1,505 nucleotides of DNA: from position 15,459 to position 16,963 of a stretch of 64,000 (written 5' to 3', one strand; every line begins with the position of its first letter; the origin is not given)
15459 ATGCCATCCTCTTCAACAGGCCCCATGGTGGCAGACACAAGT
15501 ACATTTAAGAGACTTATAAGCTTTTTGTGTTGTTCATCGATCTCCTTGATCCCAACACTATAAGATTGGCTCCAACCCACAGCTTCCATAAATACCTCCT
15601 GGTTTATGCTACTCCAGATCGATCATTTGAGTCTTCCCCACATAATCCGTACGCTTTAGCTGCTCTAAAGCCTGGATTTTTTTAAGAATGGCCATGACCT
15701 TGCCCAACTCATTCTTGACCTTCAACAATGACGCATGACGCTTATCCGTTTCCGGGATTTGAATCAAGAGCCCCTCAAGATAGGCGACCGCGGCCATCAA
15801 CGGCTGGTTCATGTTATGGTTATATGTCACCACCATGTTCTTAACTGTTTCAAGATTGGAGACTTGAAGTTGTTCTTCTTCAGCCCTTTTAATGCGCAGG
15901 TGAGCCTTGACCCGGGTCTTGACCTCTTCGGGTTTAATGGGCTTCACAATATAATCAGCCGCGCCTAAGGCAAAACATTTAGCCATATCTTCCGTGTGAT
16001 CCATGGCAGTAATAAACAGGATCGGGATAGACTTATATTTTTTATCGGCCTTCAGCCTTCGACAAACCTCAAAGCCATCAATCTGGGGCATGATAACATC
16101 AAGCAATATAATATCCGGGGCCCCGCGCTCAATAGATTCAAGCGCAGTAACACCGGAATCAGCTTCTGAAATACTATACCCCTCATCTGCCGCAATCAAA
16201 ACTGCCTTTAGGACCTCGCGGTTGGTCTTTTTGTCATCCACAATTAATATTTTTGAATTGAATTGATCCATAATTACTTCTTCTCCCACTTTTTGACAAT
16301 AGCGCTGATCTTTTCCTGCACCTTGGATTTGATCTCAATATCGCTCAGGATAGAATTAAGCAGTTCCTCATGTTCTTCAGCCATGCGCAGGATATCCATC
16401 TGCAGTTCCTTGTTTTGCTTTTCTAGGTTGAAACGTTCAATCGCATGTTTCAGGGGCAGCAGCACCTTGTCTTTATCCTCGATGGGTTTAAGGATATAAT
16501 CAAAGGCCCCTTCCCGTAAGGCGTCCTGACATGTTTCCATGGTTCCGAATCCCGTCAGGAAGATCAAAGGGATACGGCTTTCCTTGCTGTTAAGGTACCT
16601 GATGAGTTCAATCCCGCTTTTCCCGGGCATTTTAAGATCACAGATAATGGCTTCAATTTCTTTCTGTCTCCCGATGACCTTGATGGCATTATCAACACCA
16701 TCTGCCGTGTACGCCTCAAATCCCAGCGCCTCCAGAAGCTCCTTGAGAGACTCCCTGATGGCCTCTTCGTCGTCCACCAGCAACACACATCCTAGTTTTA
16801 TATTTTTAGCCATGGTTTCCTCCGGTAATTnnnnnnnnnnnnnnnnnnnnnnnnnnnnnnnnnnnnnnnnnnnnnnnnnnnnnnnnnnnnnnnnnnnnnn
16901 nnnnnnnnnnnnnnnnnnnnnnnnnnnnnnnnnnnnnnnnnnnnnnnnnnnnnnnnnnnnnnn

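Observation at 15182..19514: Phosphorelay hard-wired to the cytoskeletal block: membrane coiled-coil HPt, REC-kinase, two REC proteins, hemerythrin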

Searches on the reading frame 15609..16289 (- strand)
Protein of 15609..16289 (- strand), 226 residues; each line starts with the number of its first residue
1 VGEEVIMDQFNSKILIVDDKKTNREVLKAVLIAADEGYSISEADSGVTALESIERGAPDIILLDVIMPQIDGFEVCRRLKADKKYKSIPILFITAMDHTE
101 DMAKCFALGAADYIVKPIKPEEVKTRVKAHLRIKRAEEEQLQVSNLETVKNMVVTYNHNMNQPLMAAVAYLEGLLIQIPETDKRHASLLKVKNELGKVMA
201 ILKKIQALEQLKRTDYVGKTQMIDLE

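Call 3: search_protein_families(library=pfam, proteins=[window:15609-16289:-], max_evalue=0.1)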
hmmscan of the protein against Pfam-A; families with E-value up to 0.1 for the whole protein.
window:15609-16289:- (226 aa): 3 families
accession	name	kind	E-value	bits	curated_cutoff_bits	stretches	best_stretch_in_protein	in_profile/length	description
PF00072.30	Response_reg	-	2e-30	105.6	30.2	1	14-127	1-110/111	Response regulator receiver domain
PF23198.2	PDE8A_N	-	0.00044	20.6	29.6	1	11-104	9-102/147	PDE8A-like, N-terminal domain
PF19047.5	HOOK_N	-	0.04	14.1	23.5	1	98-160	21-80/146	HOOK domain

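Call 45: find_homologous_proteins(query=window:15609-16271:-, max_evalue=0.00001)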
Query window:15609-16271:- (220 aa): 1538 proteins with E <= 0.00001 among 2385 candidates; the best 120 are listed.
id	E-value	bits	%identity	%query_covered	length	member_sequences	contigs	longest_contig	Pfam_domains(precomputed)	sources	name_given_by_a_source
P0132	7.9e-135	465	100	100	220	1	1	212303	PF00072.31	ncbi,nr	ncbi:MAG: response regulator [Candidatus Omnitrophica bacterium]|nr:response regulator [Candidatus O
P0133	1.3e-96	340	73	99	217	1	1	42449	PF00072.31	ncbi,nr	ncbi:MAG: response regulator [Candidatus Omnitrophica bacterium]|nr:response regulator [Candidatus O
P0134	4.4e-96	338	73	100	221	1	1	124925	PF00072.31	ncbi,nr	ncbi:MAG: response regulator [Candidatus Omnitrophica bacterium]|nr:response regulator [Candidatus O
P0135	5.8e-95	335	71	100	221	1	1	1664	PF00072.31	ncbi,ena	ncbi:MAG: response regulator [Candidatus Omnitrophota bacterium]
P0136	3.5e-91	322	69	100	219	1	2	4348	PF00072.31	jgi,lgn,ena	-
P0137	1.8e-90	320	69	100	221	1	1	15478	PF00072.31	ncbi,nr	ncbi:MAG: response regulator [Candidatus Omnitrophica bacterium]|nr:response regulator [Candidatus O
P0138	8.2e-89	314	68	98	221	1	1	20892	PF00072.31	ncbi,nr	ncbi:MAG: response regulator [Candidatus Omnitrophica bacterium]|nr:response regulator [Candidatus O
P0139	2.9e-77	277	57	100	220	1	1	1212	PF00512.32,PF00072.31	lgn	-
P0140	2.1e-75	271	57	100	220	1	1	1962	PF00512.32,PF00072.31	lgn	-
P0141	2.2e-75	271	63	97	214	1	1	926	PF00072.31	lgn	-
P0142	1.2e-74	268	62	97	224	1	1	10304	PF00072.31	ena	-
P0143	1.3e-74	268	57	100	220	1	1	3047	PF00512.32,PF00072.31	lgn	-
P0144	1.6e-74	268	63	97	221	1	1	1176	PF00072.31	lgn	-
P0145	5.2e-74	266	59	97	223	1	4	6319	PF00072.31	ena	-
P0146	1.5e-73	265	62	97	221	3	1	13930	PF00072.31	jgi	-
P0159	3.2e-64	234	53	97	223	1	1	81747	PF00512.32,PF00072.31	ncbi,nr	ncbi:MAG: response regulator [Candidatus Omnitrophica bacterium]|nr:response regulator [Candidatus O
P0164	1.9e-61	225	52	100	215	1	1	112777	PF00512.32,PF00072.31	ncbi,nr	ncbi:MAG: response regulator [Candidatus Omnitrophica bacterium]|nr:response regulator [Candidatus O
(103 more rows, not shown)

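Call 53: predict_structure(alignment_id=A2)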
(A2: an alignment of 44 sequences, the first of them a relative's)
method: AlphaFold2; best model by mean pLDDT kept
length: 220 residues; sequences in the alignment: 44
mean_pLDDT: 87.0   pTM: 0.70
mean pLDDT of the five models: 87.0, 86.8, 86.6, 84.5, 84.1
residues with pLDDT >= 90: 145; 70-90: 52; 50-70: 8; < 50: 15
segments of 3 or more residues with pLDDT < 50: 208-220
pLDDT, mean of each block of 10 residues (from residue 1): 78 96 91 95 96 96 95 96 94 88 94 94 93 82 79 87 93 93 92 85 55 41
secondary structure, 60 per line:
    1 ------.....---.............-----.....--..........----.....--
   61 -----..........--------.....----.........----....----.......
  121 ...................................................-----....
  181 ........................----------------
elements in order: E7-11 H15-27 E33-37 H40-49 E54-58 H66-75 E84-88 H93-101 E106-109 H114-171 H177-204

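Call 58: fold_search(model_id=the predicted structure, library=pdb)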
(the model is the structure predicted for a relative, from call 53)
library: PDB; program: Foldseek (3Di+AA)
matches with E <= 10: 1611; with E <= 0.001: 630
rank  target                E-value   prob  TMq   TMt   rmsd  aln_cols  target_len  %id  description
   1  9dvt_R                7.1e-13  1.00  0.53  0.50   1.5       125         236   35  Cryo-EM structure of RpaA bound to PkaiBC DNA and the CTD of the alpha subunit of RNAP from the cyanobacterium Synecho (released 2025-10-15)
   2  9dvt_S                3.2e-12  1.00  0.52  0.50   1.5       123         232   36  Cryo-EM structure of RpaA bound to PkaiBC DNA and the CTD of the alpha subunit of RNAP from the cyanobacterium Synecho (released 2025-10-15)
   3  3gl9_B                3.4e-12  1.00  0.53  0.95   1.0       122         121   36  The structure of a histidine kinase-response regulator complex sheds light into two-component signaling and reveals a  (released 2009-10-27)
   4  3t6k_A                5.0e-12  1.00  0.53  0.94   1.2       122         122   39  Crystal structure of a putative response regulator (Caur_3799) from Chloroflexus aurantiacus J-10-fl at 1.86 A resolut (released 2011-09-07)
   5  2a9o                  6.0e-12  1.00  0.51  0.94   1.4       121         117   42  Crystal structures of an activated YycF homologue, the essential response regulator from S.pneumoniae in complex with Be (released 2006-09-26)
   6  8fk2_A                6.0e-12  1.00  0.52  0.92   1.6       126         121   40  The N-terminal VicR from Streptococcus mutans (released 2023-10-25)
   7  4ja2                  7.6e-12  1.00  0.53  0.96   1.0       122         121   37  Structural basis of a rationally rewired protein-protein interface (RR468mutant V13P, L14I, I17M and N21V) (released 2013-09-04)
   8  6rh1_C                9.7e-12  1.00  0.53  0.96   0.9       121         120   36  Revisiting pH-gated conformational switch. Complex HK853-RR468 D53A pH 7 (released 2020-02-19)
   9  2v0n_A                9.7e-12  1.00  0.56  0.28   2.7       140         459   41  ACTIVATED RESPONSE REGULATOR PLED IN COMPLEX WITH C-DIGMP AND GTP- ALPHA-S (released 2007-08-21)
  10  6rh8_C                1.0e-11  1.00  0.53  0.95   0.9       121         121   36  Revisiting pH-gated conformational switch. Complex HK853 mutant H260A -RR468 mutant D53A pH 5.3 (released 2020-02-19)
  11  5uht_B                1.1e-11  1.00  0.53  0.95   1.2       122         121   36  Structure of the Thermotoga maritima HK853-BeF3-RR468 complex at pH 5.0 (released 2017-12-27)
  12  3dge_C                1.2e-11  1.00  0.53  0.95   1.3       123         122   36  Structure of a histidine kinase-response regulator complex reveals insights into Two-component signaling and a novel c (released 2009-07-07)
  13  2wb4_A                1.8e-11  1.00  0.56  0.28   2.9       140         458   41  activated diguanylate cyclase PleD in complex with c-di-GMP (released 2010-04-21)
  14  9g85_D                2.0e-11  1.00  0.57  0.29   1.6       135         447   42  Structure of Response regulator PleD in complex with c-diGMP and ppGpp (released 2025-08-06)
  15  1nxp                  2.0e-11  1.00  0.50  0.92   1.7       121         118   42  MicArec pH4.5 (released 2004-02-17)
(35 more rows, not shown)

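Call 62: find_encoding_contigs(protein=P0133, flank=10000, max_places=1)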
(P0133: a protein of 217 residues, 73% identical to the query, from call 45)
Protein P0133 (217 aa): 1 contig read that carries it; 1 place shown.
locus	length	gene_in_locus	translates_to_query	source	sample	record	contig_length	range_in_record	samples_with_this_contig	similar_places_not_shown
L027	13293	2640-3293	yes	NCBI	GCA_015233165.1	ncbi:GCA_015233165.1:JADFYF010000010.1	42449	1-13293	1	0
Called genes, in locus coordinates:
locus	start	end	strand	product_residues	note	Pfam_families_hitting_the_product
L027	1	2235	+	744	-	PF00989:PAS, PF08448:PAS_4, PF13426:PAS_9, PF00512:HisKA, PF02518:HATPase_c, PF00072:Response_reg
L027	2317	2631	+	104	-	PF01627:Hpt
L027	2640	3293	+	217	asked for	PF00072:Response_reg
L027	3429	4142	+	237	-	-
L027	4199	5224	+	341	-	PF25216:Volactin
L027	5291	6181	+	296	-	PF02985:HEAT (faint), PF00514:Arm (faint), PF13646:HEAT_2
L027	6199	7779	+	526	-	PF25216:Volactin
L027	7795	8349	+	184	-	-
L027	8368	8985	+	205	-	-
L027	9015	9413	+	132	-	PF01814:Hemerythrin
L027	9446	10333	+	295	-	PF00512:HisKA, PF13589:HATPase_c_3 (faint), PF02518:HATPase_c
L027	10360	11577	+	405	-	PF00072:Response_reg, PF00512:HisKA, PF02518:HATPase_c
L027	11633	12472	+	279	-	PF00072:Response_reg, PF20161:VpsR (faint), PF00072:Response_reg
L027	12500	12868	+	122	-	PF00072:Response_reg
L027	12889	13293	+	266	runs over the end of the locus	-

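Call 63: find_encoding_contigs(protein=P0164, flank=10000, max_places=1)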
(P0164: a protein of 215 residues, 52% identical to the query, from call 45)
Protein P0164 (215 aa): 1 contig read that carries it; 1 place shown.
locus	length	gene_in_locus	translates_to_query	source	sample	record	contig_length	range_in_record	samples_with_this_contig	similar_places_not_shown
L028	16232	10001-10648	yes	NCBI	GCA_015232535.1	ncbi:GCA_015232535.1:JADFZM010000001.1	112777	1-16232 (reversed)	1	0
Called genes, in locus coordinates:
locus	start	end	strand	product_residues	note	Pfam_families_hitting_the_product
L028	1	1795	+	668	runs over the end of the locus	PF02985:HEAT (faint), PF13646:HEAT_2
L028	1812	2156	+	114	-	-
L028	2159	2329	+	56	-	-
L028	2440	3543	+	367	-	PF12717:Cnd1 (faint), PF03130:HEAT_PBS (faint), PF13646:HEAT_2, PF00514:Arm (faint), PF02985:HEAT (faint), PF13513:HEAT_EZ (faint), PF13646:HEAT_2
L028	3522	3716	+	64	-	-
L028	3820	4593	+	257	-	PF00142:Fer4_NifH, PF01656:CbiA, PF02374:ArsA_ATPase (weak), PF06564:CBP_BcsQ (faint), PF09140:MipZ, PF10609:ParA, PF13614:AAA_31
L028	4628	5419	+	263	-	-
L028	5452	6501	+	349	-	PF25216:Volactin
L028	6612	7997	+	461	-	PF25216:Volactin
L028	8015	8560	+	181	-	-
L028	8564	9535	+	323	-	-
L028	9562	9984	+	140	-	PF00571:CBS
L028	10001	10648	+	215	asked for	PF00072:Response_reg, PF00512:HisKA (faint)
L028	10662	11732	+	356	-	PF00072:Response_reg, PF00571:CBS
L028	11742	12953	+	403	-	PF00571:CBS, PF00512:HisKA, PF02518:HATPase_c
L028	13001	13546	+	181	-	PF00072:Response_reg, PF03709:OKR_DC_1_N (faint)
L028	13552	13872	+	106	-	PF02311:AraC_binding (weak), PF07883:Cupin_2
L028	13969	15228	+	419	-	PF02321:OEP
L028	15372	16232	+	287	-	PF19335:HMBD, PF25869:3HB_CusB (weak)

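Call 64: find_encoding_contigs(protein=P0159, flank=10000, max_places=1)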
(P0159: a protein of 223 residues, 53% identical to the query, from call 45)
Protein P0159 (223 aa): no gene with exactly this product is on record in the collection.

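Call 83: search_protein_families(library=ncbifam, proteins=[window:15609-16271:-], max_evalue=0.001)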
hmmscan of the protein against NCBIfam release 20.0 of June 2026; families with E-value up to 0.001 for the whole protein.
window:15609-16271:- (220 aa): 100 families (the best 25 are shown)
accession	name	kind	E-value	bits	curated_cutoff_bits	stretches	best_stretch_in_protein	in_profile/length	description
NF007135.0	PRK09581.1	equivalog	8.4e-37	127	474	1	6-159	3-152/457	PleD family two-component system response regulator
NF053854.1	RespRegPhoBBctds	equivalog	1.8e-30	106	270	1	8-150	1-142/225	two-component system response regulator PhoB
TIGR02154.1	PhoB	equivalog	1.3e-29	103.1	296.2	1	6-141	3-138/226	phosphate regulon transcriptional regulator PhoB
NF045944.1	ResRegRpaBCyano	equivalog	3.7e-29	101.7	330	1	9-144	1-132/229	response regulator transcription factor RpaB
NF040689.1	MtrAB_MtrA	equivalog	4.9e-29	101.2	300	1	8-142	1-131/219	MtrAB system response regulator MtrA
NF040534.1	resp_reg_YycF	equivalog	6.1e-27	94.4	340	1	7-149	2-141/231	response regulator YycF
NF008296.0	PRK11083.1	equivalog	8.1e-27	94.1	273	1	6-136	4-129/228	two-component system response regulator CreB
NF033117.2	vanR_ACDEGLN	exception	2.8e-26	92.5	350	1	8-151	1-141/226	VanR-ABDEGLN family response regulator transcription factor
NF041733.1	resp_reg_CseB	equivalog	1.1e-25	90.4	350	1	7-219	2-202/228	two-component system response regulator CseB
NF007005.1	PRK09468.1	equivalog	2.5e-23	82.7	331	1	5-135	3-129/237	osmolarity response regulator transcription factor OmpR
TIGR01387.1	cztR_silR_copR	subfamily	2.8e-23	82.7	279.2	1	8-143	1-133/218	heavy metal response regulator transcription factor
NF033120.0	vanR_FM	exception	6.1e-22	78.4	460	1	7-141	5-136/231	vancomycin resistance response regulator transcription factor, VanR-F/VanR-M family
NF041734.1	resp_reg_RppA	equivalog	3.6e-21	75.6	250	1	7-155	2-150/229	two-component system response regulator RppA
NF000403.1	vanR-C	exception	9e-21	74.5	480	1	6-140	3-132/231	vancomycin resistance response regulator transcription factor VanR-C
NF007982.1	PRK10710.1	equivalog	9.9e-21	74.4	380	1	5-144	7-142/235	envelope stress response regulator BaeR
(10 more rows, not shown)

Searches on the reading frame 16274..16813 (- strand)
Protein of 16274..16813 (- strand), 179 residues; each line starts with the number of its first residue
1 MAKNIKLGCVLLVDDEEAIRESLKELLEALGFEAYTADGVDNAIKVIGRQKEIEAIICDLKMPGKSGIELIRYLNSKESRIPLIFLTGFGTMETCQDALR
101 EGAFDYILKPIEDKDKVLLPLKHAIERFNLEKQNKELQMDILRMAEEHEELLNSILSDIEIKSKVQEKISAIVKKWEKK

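Call 3: search_protein_families(library=pfam, proteins=[window:16274-16813:-], max_evalue=0.1)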
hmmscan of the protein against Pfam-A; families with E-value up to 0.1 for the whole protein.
window:16274-16813:- (179 aa): 4 families
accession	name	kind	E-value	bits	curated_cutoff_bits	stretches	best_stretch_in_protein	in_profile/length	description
PF00072.30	Response_reg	-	2.5e-25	89.2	30.2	1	10-114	1-104/111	Response regulator receiver domain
PF03709.21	OKR_DC_1_N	-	0.001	19.8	29.3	1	21-88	7-70/111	Orn/Lys/Arg decarboxylase, N-terminal domain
PF21132.2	MFD_D3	-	0.037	14.4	21.8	0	8-43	7-42/73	MFD, D3 domain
PF06490.17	FleQ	-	0.083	13.7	22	0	10-92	2-81/108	Flagellar regulatory protein FleQ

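Call 83: search_protein_families(library=ncbifam, proteins=[window:16274-16813:-], max_evalue=0.001)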
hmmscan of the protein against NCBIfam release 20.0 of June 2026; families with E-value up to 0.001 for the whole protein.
window:16274-16813:- (179 aa): 92 families (the best 25 are shown)
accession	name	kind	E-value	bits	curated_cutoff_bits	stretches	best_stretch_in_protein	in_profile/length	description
NF045505.1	RR_RssB_Pseudo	equivalog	2.1e-25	89.6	700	1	10-154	8-151/394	two-component system response regulator RssB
NF006900.1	PRK09390.1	equivalog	1.6e-24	86.6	255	1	9-144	6-139/203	response regulator FixJ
NF053512.1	nitric_RR_NosR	exception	2.3e-23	82.9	400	1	10-154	1-144/422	response regulator c-di-GMP phosphodiesterase, NosR family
NF008469.0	PRK11361.1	equivalog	3.5e-23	82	714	1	9-153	6-148/461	acetoacetate metabolism transcriptional regulator AtoC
NF051870.1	NAssimRespRegNtrX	equivalog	3.8e-23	82.1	600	1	10-142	4-136/452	nitrogen assimilation response regulator NtrX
TIGR02154.1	PhoB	equivalog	1e-19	70.8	296.2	1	10-150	5-145/226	phosphate regulon transcriptional regulator PhoB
NF007969.0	PRK10693.1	equivalog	3.1e-19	69.2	329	1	7-169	7-168/337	two-component system response regulator RssB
TIGR01818.1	ntrC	equivalog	5e-19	68.4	558.6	1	10-131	1-120/463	nitrogen regulation protein NR(I)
NF047793.1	ResRegPgtA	equivalog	2.3e-18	66.3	650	1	10-131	8-127/414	two-component system response regulator PgtA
NF033791.1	ActR_PrrA_rreg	equivalog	1.1e-17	64.6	250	1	10-126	4-118/173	ActR/PrrA/RegA family redox response regulator transcription factor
NF053854.1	RespRegPhoBBctds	equivalog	2.5e-16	59.7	270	1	10-140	1-136/225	two-component system response regulator PhoB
NF008176.1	PRK10923.1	equivalog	3.5e-16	58.9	620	1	7-139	3-133/469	nitrogen regulation protein NR(I)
NF040749.1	tetrathio_RR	equivalog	9.3e-16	58.1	290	1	10-154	2-144/191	tetrathionate respiration response regulator TtrR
NF040689.1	MtrAB_MtrA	equivalog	1.1e-15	57.6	300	1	10-144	1-131/219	MtrAB system response regulator MtrA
NF041734.1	resp_reg_RppA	equivalog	2.1e-15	56.7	250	1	10-153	3-145/229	two-component system response regulator RppA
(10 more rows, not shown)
